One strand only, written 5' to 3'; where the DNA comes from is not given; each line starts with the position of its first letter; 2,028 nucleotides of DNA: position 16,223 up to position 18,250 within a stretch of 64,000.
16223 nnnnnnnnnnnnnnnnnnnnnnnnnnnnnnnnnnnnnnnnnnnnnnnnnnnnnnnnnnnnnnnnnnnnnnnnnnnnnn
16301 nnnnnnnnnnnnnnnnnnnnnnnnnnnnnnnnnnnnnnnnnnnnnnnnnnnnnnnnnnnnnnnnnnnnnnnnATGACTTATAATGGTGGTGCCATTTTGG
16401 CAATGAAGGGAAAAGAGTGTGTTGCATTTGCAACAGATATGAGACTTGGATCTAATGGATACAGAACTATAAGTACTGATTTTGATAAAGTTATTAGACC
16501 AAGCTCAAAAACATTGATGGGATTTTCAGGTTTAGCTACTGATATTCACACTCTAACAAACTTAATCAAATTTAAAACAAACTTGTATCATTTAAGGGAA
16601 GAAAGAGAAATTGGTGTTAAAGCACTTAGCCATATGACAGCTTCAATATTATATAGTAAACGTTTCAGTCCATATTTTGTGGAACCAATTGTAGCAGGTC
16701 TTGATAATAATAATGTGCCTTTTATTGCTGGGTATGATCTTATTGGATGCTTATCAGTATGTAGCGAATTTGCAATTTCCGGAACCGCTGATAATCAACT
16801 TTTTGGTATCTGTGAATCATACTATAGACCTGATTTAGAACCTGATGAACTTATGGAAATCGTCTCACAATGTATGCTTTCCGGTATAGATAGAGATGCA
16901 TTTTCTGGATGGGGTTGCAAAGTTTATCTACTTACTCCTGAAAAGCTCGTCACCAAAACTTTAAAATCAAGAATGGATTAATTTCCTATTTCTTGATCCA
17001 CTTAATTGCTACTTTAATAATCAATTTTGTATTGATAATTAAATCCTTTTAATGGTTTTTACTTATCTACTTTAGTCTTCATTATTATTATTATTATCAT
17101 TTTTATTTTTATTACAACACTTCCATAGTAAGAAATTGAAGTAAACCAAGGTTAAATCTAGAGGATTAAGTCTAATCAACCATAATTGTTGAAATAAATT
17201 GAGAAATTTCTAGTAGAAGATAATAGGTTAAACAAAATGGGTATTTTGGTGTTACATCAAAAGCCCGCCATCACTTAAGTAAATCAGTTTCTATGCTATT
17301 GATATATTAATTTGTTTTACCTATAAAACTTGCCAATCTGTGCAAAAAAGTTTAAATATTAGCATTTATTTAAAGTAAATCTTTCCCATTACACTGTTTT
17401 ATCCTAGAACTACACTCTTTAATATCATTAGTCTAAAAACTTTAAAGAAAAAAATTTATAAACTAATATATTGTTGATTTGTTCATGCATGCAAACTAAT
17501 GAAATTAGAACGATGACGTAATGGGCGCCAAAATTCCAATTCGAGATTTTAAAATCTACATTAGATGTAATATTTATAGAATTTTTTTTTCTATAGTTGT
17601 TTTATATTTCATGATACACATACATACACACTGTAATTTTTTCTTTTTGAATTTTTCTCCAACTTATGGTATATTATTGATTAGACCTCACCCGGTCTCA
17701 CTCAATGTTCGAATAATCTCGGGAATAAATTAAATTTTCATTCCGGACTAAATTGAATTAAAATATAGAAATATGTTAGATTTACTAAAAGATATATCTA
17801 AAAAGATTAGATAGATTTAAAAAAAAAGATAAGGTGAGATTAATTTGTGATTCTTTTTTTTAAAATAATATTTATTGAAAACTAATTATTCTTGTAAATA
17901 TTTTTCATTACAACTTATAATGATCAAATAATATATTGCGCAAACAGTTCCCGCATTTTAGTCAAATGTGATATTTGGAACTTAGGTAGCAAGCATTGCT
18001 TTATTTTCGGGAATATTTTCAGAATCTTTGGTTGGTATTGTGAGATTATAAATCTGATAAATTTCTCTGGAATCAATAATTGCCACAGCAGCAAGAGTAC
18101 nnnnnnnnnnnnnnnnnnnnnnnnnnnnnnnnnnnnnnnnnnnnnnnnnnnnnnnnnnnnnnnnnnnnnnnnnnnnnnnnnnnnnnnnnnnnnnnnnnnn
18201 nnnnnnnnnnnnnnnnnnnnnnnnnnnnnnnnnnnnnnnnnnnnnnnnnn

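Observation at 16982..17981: Promoter-type motifs in a 3'-3' convergent spacer: candidate antisense/ncRNA promoter (1)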

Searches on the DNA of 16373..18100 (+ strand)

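Call 5: search_rna_families(source=window, start=16900, end=18100, threshold=evalue, max_evalue=10, show_alignments=3)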
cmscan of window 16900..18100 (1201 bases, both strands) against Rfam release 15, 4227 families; matches with E-value up to 10: 1.
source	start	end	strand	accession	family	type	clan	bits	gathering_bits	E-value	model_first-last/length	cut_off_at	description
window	17349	17400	-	RF01726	SAM-II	Cis-reg; riboswitch;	-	15.2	44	9.2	1-60/60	no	SAM-II riboswitch aptamer (SAM-II long loop)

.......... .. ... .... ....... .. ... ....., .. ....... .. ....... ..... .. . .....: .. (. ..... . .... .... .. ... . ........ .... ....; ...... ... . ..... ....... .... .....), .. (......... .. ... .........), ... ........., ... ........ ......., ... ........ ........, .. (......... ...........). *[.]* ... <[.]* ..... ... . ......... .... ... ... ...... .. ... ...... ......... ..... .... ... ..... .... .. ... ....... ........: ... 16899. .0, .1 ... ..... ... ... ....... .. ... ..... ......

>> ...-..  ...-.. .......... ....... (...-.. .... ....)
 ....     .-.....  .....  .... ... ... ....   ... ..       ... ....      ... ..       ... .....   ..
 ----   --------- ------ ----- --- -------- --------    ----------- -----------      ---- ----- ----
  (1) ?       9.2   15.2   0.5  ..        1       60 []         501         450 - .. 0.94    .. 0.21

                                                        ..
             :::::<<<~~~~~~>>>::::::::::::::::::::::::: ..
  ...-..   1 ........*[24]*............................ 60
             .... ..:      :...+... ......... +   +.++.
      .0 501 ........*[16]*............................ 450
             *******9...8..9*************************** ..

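Call 72: search_rna_families(source=L007, start=6600, end=7500, threshold=evalue, max_evalue=5)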
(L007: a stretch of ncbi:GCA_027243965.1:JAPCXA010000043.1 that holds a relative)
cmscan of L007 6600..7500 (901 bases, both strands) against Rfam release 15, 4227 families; matches with E-value up to 5: 4.
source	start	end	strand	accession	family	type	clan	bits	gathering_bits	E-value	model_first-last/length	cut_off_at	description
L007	7065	7088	-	RF01354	CRISPR-DR45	Gene; CRISPR;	-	19.6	37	1.9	1-24/24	no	CRISPR RNA direct repeat element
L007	7337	7402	-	RF02494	Gl_U6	Gene; snRNA; splicing;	-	15.7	100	2.1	1-102/102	no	Giardia U6 spliceosomal RNA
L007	6910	7042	-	RF01639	ceN49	Gene; snRNA; snoRNA; HACA-box;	-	14.2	65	4.4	1-134/134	no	Caenorhabditis snoRNA ceN49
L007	7018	7047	+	RF01295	SCARNA7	Gene; snRNA; snoRNA; scaRNA;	-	11.4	65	2.1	1-330/330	no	Small Cajal body-specific RNA 7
